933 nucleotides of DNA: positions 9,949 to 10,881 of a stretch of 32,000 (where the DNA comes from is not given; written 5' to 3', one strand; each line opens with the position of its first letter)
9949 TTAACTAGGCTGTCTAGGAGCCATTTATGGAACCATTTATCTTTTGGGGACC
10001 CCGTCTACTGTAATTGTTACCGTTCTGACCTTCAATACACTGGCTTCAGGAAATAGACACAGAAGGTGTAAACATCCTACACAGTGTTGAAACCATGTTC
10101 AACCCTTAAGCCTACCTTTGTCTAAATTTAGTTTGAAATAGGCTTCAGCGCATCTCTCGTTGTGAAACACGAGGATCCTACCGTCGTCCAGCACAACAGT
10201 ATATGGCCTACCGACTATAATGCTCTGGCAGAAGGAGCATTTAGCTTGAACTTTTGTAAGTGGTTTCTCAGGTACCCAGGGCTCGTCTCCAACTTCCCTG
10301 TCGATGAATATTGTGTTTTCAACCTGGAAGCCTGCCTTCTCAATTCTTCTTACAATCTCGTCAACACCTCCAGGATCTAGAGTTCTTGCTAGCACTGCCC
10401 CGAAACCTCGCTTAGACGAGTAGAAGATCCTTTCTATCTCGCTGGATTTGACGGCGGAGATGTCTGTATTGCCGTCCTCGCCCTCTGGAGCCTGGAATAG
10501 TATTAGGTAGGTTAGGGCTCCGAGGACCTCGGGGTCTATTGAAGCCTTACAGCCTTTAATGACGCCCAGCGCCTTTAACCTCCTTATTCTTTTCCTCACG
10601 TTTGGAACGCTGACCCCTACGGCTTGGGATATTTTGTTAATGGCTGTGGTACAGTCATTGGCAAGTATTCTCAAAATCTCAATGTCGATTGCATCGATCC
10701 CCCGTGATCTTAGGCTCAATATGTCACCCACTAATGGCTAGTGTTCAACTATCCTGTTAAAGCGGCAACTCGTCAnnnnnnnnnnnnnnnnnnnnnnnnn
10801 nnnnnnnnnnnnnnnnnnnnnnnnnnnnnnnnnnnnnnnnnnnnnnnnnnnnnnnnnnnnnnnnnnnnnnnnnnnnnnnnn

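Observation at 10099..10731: Lrp/AsnC regulator fused to a C2HC TRASH-like domain is a candidate sensor for the adjacent aio operon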

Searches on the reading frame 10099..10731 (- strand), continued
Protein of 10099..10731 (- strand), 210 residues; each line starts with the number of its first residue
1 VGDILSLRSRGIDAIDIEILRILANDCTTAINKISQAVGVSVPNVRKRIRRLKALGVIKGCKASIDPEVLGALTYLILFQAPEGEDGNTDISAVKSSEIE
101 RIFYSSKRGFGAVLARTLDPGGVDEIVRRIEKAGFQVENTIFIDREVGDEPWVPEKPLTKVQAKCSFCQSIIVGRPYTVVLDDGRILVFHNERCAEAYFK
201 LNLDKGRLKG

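Call 51: find_encoding_contigs(protein=P0023, flank=8000, max_places=2)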
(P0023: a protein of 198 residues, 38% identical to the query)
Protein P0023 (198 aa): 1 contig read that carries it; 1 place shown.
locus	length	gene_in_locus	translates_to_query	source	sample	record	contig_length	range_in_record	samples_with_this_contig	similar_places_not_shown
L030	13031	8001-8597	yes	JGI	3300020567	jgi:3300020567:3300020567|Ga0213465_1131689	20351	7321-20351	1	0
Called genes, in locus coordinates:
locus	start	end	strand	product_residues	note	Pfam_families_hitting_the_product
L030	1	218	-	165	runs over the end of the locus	PF00293:NUDIX, PF14815:NUDIX_4 (weak)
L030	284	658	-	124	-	PF02416:TatA_B_E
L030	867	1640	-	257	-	-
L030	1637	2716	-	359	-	-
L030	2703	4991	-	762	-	-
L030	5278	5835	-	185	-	-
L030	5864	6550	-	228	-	-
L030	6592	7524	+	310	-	PF00903:Glyoxalase, PF13669:Glyoxalase_4 (faint), PF00903:Glyoxalase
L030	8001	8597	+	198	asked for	PF13404:HTH_AsnC-type, PF13412:HTH_24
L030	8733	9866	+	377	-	PF20030:bpMoxR, PF07728:AAA_5, PF17868:AAA_lid_8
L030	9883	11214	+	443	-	PF13519:VWA_2 (weak)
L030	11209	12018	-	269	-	PF00106:adh_short, PF08659:KR, PF13561:adh_short_C2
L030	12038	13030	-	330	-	?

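Call 52: find_encoding_contigs(protein=P0025, flank=8000, max_places=3)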
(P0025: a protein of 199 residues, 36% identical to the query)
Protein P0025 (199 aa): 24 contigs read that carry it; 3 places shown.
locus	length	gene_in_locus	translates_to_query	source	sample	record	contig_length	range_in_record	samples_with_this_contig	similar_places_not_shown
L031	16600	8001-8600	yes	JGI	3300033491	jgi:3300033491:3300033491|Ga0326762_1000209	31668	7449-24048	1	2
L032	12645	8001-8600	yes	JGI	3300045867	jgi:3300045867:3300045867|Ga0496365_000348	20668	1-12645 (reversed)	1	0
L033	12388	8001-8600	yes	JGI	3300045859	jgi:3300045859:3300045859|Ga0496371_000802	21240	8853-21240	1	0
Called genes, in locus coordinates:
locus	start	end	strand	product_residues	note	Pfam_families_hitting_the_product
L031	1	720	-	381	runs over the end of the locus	PF04055:Radical_SAM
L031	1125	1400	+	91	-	PF01423:LSM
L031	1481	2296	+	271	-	PF01636:APH (faint), PF01163:RIO1, PF19974:TCAD9 (weak)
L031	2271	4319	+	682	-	PF04312:DUF460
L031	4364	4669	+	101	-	PF02679:ComA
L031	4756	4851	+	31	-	-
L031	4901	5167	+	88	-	-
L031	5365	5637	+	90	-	-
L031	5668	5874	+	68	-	PF07282:Cas12f1-like_TNB (weak)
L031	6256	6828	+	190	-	PF02002:TFIIE_alpha, PF22536:WHD_POLR3C (weak)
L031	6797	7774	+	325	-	PF00145:DNA_methylase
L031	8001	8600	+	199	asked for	PF13404:HTH_AsnC-type, PF13412:HTH_24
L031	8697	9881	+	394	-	PF20030:bpMoxR, PF07728:AAA_5, PF17868:AAA_lid_8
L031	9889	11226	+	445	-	PF13519:VWA_2 (weak)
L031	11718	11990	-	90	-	-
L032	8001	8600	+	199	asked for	PF13404:HTH_AsnC-type, PF13412:HTH_24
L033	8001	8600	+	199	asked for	PF13404:HTH_AsnC-type, PF13412:HTH_24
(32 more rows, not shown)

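Call 53: find_encoding_contigs(protein=P0026, flank=8000, max_places=2)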
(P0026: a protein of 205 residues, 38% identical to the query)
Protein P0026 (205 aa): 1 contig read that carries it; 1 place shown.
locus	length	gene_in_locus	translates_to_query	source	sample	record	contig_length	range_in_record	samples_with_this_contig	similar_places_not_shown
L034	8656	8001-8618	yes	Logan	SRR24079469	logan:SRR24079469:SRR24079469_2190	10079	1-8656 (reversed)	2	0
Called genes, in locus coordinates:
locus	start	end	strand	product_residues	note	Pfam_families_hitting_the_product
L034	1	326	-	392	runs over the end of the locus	PF01926:MMR_HSR1, PF16897:MMR_HSR1_Xtn, PF02824:TGS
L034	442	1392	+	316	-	PF00733:Asn_synthase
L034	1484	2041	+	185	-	PF01661:Macro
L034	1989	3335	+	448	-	PF07969:Amidohydro_3 (faint), PF01979:Amidohydro_1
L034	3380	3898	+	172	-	PF12689:Acid_PPase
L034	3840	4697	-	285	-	-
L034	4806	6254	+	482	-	PF01139:RtcB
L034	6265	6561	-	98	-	PF05942:PaREP1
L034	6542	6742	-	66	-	-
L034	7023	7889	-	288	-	PF00902:TatC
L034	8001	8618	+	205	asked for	PF13404:HTH_AsnC-type, PF13412:HTH_24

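Call 57: find_encoding_contigs(protein=P0001, flank=10000, max_places=2)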
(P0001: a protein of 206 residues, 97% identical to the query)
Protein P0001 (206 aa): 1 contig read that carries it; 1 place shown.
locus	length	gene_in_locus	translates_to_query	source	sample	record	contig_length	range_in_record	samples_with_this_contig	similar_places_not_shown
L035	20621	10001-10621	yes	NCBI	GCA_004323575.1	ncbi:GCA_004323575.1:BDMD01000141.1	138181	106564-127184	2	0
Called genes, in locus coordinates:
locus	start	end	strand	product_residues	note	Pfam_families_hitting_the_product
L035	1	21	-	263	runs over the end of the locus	PF01613:Flavin_Reduct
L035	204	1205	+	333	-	PF00005:ABC_tran, PF13304:AAA_21, PF13732:DrrA1-3_C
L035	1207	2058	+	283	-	PF01061:ABC2_membrane, PF12679:ABC2_membrane_2 (faint), PF12698:ABC2_membrane_3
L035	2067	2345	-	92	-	-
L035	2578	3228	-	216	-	PF04055:Radical_SAM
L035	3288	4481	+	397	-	PF00155:Aminotran_1_2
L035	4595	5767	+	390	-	-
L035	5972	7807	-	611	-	PF00122:E1-E2_ATPase, PF00702:Hydrolase, PF08282:Hydrolase_3 (weak)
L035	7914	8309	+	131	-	PF01402:RHH_1 (weak), PF08753:NikR_C (weak)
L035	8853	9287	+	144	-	PF00578:AhpC-TSA (weak), PF13098:Thioredoxin_2 (faint), PF00085:Thioredoxin (weak), PF13905:Thioredoxin_8 (faint)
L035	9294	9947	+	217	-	-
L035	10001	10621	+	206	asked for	PF13404:HTH_AsnC-type, PF13412:HTH_24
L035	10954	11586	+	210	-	PF00355:Rieske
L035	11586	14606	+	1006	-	PF18465:Rieske_3, PF00384:Molybdopterin (weak), PF01568:Molydop_binding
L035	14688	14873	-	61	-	PF00425:Chorismate_bind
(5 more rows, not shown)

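Call 63: search_protein_families(library=pfam, proteins=[L025:4340-4489:+], max_evalue=0.0001)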
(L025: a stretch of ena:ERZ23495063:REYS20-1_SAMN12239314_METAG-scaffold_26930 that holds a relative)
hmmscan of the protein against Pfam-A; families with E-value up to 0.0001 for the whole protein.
L025:4340-4489:+ (49 aa): 3 families
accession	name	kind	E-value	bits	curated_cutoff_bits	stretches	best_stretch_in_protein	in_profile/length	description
PF04945.19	YHS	-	3.6e-20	72.1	30.3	1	4-47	3-46/47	YHS domain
PF06467.20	zf-FCS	-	4.3e-06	26.9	22.4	1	14-37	16-39/39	MYM-type Zinc finger with FCS sequence motif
PF24273.1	TRASH_HVO_1752_C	-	4.1e-05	24.1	27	1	19-41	18-40/47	HVO_1752, C-terminal TRASH domain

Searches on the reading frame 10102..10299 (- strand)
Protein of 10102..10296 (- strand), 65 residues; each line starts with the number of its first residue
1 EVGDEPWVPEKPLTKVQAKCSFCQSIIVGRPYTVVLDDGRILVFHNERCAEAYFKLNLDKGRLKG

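Call 5: search_protein_families(library=pfam, proteins=[window:10102-10296:-], max_evalue=10)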
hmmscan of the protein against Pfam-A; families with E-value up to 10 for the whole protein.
seq(65 aa): 3 families
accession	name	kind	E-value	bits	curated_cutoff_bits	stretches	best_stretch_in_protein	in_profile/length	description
PF01246.26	Ribosomal_L24e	-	0.0023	18.6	27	1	19-55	5-41/66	Ribosomal protein L24e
PF06467.20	zf-FCS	-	0.038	14.2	22.4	1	15-38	2-25/39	MYM-type Zinc finger with FCS sequence motif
PF20425.4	Neurobeachin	-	0.2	11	23.1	1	26-60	106-140/423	Neurobeachin alpha solenoid region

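Call 67: search_solved_structures(query=A5, max_evalue=10, show_alignments=3)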
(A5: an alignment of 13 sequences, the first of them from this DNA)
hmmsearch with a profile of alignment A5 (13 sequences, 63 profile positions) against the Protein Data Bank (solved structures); distinct sequences matched with E-value up to 10: 18.
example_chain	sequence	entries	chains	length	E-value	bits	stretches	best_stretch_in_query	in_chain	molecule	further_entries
8hku_L24E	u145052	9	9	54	0.13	14.9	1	20-59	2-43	50S ribosomal protein L24e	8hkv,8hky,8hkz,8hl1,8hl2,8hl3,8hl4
4qiw_P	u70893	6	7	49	0.21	14.2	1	19-32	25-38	DNA-directed RNA polymerase subunit P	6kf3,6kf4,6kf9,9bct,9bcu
4v4n_AV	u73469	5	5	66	0.27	13.9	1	21-58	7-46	50S ribosomal protein L24E | Large ribosomal subunit protein eL24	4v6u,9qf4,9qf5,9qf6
2ma7_A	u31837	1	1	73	0.28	13.8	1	19-60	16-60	Zinc finger protein Eos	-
3e9v_A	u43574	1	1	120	0.51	13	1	2-22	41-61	Protein BTG2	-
3dju_B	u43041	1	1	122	0.52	12.9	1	2-22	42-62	Protein BTG2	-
9sra_BV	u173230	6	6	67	0.71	12.5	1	21-58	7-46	Large ribosomal subunit protein eL24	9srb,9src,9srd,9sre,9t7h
9vtg_Lq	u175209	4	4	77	0.79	12.3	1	20-38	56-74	60S ribosomal protein L37a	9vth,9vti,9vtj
3djn_B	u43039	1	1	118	0.82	12.3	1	4-22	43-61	Protein BTG2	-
9e6q_AW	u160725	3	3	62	0.86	12.2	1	18-49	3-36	Large ribosomal subunit protein eL24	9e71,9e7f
36ro_P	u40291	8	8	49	0.92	12.2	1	19-32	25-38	DNA-directed RNA polymerase subunit Rpo12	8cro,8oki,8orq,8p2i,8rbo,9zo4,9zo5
6xu6_CW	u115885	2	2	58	1.1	11.9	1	34-61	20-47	60S ribosomal protein L24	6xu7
6xu8_CW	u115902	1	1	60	1.2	11.8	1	34-61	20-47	60S ribosomal protein L24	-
9sq6_C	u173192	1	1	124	1.4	11.6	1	19-59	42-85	Zinc finger protein Helios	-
2jya_A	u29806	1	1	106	1.5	11.4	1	30-58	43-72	Uncharacterized protein Atu1810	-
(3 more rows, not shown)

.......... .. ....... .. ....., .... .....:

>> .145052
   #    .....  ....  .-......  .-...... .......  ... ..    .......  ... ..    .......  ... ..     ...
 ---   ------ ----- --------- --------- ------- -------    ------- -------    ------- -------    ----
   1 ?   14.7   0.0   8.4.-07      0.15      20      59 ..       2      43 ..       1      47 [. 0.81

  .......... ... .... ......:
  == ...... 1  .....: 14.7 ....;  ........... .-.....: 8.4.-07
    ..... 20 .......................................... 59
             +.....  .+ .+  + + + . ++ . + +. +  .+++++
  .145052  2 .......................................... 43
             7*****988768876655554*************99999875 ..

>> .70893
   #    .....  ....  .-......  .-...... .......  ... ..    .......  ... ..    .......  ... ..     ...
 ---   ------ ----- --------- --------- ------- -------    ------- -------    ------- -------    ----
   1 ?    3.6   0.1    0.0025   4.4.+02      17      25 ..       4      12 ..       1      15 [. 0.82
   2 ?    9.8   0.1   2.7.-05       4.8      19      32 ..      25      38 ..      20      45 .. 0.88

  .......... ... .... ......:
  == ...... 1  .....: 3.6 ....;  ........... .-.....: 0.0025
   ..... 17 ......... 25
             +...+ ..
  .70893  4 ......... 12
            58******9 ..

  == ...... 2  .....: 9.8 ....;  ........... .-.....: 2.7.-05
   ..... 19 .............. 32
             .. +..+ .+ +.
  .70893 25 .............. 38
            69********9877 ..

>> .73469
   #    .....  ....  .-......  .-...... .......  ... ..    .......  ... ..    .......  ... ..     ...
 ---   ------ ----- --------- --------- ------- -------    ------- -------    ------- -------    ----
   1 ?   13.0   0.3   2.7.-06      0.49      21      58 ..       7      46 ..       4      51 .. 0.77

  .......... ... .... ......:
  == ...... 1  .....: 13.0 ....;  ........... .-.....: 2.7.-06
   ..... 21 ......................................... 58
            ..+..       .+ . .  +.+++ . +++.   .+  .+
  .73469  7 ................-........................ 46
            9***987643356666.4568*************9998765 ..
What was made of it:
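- Closest known: Ribosomal protein eL24/L24e N-terminal zinc-ribbon. Same: CxxC and F-x4-C are in register (call 67).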

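Call 68: search_protein_families(library=pfam, alignment_id=A5, max_evalue=10)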
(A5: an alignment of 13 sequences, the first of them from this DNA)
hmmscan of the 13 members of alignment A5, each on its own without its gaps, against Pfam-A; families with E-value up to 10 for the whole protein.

A. member 1, seq(66 aa): 3 families
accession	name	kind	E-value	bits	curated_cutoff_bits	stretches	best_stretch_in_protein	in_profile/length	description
PF01246.26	Ribosomal_L24e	-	0.0024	18.5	27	1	20-56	5-41/66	Ribosomal protein L24e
PF06467.20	zf-FCS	-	0.04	14.2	22.4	1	16-39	2-25/39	MYM-type Zinc finger with FCS sequence motif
PF20425.4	Neurobeachin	-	0.2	11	23.1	1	27-61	106-140/423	Neurobeachin alpha solenoid region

B. families by the number of members that match (of 13 scanned): 7 families
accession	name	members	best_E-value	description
PF08394.17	Arc_trans_TRASH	10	0.00033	Archaeal TRASH domain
PF06467.20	zf-FCS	6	0.0035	MYM-type Zinc finger with FCS sequence motif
PF01246.26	Ribosomal_L24e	4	0.0014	Ribosomal protein L24e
PF24461.1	DUF7576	2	0.00031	Family of unknown function (DUF7576)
PF06397.17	Desulfoferrod_N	2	0.13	Desulfoferrodoxin, N-terminal domain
PF08039.16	Mit_proteolip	1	0.19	Mitochondrial proteolipid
PF20425.4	Neurobeachin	1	0.2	Neurobeachin alpha solenoid region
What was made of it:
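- Ten of 13 family C-terminal domains give weak Arc_trans_TRASH hits (call 68).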

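Call 77: predict_structure(alignment_id=A5)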
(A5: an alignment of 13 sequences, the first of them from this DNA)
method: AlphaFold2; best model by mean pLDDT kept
length: 66 residues; sequences in the alignment: 13
mean_pLDDT: 80.9   pTM: 0.58
mean pLDDT of the five models: 80.9, 78.7, 78.6, 76.7, 76.2
residues with pLDDT >= 90: 36; 70-90: 7; 50-70: 19; < 50: 4
segments of 3 or more residues with pLDDT < 50: 63-66
pLDDT, mean of each block of 10 residues (from residue 1): 64 70 94 94 96 87 49
secondary structure, 60 per line:
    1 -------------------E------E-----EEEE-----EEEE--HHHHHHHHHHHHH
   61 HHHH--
elements in order: E33-36 E42-45 H48-64
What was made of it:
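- Checked: A domain-only AF2 model has pLDDT 81, with the core above 90 (call 77).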

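Call 81: fold_search(model_id=the predicted structure, library=pdb)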
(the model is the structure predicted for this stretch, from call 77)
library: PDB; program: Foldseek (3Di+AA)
matches with E <= 10: 528; with E <= 0.001: 0
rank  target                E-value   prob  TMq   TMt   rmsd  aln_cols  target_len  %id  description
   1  6skf_BY               7.6e-03  1.00  0.52  0.55   5.5        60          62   25  Cryo-EM Structure of T. kodakarensis 70S ribosome (released 2020-07-29)
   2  8ev3_u                8.1e-03  1.00  0.48  0.43   2.2        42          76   24  Ytm1 associated 60S nascent ribosome (-Fkbp39) State 1B (released 2022-11-30)
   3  9qf4_BV               1.2e-02  1.00  0.53  0.55   1.3        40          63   32  Structure of P. furiosus 70S ribosome grown at 95 degC (released 2025-11-05)
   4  6lqm_f                1.6e-02  1.00  0.53  0.57   1.3        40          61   28  Cryo-EM structure of a pre-60S ribosomal subunit - state C (released 2020-08-26)
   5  8rl2_CI               1.6e-02  1.00  0.52  0.26   1.5        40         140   28  Human pre-60S - State 5 (released 2025-01-15)
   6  8hku_L24E             1.8e-02  1.00  0.52  0.62   1.6        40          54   35  Cryo-EM Structures and Translocation Mechanism of Crenarchaeota Ribosome (released 2023-08-16)
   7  4v4n_AV               1.8e-02  1.00  0.51  0.51   1.7        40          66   32  Structure of the Methanococcus jannaschii ribosome-SecYEBeta channel complex (released 2014-07-09)
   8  6xu8_CW               1.9e-02  1.00  0.52  0.57   1.5        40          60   28  Drosophila melanogaster Ovary 80S ribosome (released 2021-07-28)
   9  7qiw_Y                2.1e-02  1.00  0.53  0.56   1.3        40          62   22  Specific features and methylation sites of a plant ribosome. 60S ribosomal subunit. (released 2022-07-13)
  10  5lzs_W                2.4e-02  1.00  0.53  0.34   1.4        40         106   28  Structure of the mammalian ribosomal elongation complex with aminoacyl-tRNA, eEF1A, and didemnin B (released 2016-11-30)
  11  9fqz_LW               2.6e-02  1.00  0.53  0.32   1.3        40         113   28  CRYO-EM STRUCTURE OF HCT15 POLYSOMES BOUND TO EEF2, EBP1, AND SERBP1 (released 2026-01-14)
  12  8qoi_LW               2.6e-02  1.00  0.53  0.30   1.4        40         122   28  Structure of the human 80S ribosome at 1.9 A resolution - the molecular role of chemical modifications and ions in RN (released 2024-06-12)
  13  8fkp_SV               2.6e-02  1.00  0.51  0.26   1.6        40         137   28  Human nucleolar pre-60S ribosomal subunit (State A1) (released 2023-07-12)
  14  9znf_AT               2.6e-02  1.00  0.51  0.56   1.8        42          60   28  Cryo-EM structure of the Methanosarcina acetivorans 70S ribosome in complex with SriA and SriB (released 2026-01-28)
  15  7oya_W1               2.6e-02  1.00  0.52  0.56   6.6        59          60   22  Cryo-EM structure of the 1 hpf zebrafish embryo 80S ribosome (released 2022-07-13)
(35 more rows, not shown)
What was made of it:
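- Closest known: Ribosomal protein eL24/L24e N-terminal zinc-ribbon. Same: This is the best structural match for the C-terminal domain, at rmsd 1.3-1.7 A over 40 residues (call 81).
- Checked: Its top 50 Foldseek PDB hits are all eL24/L24e/Rlp24, at rmsd 1.3-1.7 A over 40 residues and probability 1.0 (call 81).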

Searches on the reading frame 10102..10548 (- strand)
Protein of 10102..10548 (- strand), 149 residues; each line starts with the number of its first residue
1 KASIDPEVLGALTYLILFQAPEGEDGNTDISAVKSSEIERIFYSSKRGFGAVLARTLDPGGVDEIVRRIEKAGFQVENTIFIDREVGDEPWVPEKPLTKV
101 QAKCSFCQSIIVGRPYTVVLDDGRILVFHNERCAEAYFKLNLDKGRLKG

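Call 15: find_related_loci(query=A2, collection=genome_contigs, flank=10000)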
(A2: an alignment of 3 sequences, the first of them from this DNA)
Query A2 (149 aa) in genome_contigs; peptide patterns used: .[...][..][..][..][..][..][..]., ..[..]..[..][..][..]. (x = any residue, [..] = any of these).
36 stretches matched a pattern, but none encodes a relative of the query by tblastn (E <= 1e-3).
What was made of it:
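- Tried and rejected: A genome_contigs scan with the RAM + C-terminal alignment A2 found no confirmed relatives, because the patterns were too specific (call 15).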

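Call 26: search_protein_representatives(alignment_id=A2)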
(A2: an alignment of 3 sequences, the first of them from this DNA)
Query: 3 sequences, 148 profile positions. Proteins with E-value up to 0.001 (for the whole library): 14; up to 1e-10: 9; up to 1e-30: 1. The best 14 are listed.
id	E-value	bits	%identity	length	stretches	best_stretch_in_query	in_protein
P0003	3.7e-62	224.6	-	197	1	1-141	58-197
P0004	9.8e-29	116.2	-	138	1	4-141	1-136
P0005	6.0e-28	113.6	-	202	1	1-143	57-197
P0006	1.6e-25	105.7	-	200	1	2-139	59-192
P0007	7.6e-22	93.8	-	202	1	2-145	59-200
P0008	2.9e-19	85.4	-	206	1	2-140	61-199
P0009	3.0e-19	85.4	-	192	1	1-141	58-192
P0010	1.5e-15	73.4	-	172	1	2-115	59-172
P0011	2.2e-13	66.4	-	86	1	58-141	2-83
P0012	2.1e-09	53.4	-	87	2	101-139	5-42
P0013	1.8e-07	47.2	-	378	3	78-111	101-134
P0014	2.0e-07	47.0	-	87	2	100-139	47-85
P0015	1.5e-05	40.9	-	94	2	102-141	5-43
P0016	8.6e-05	38.5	-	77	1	82-139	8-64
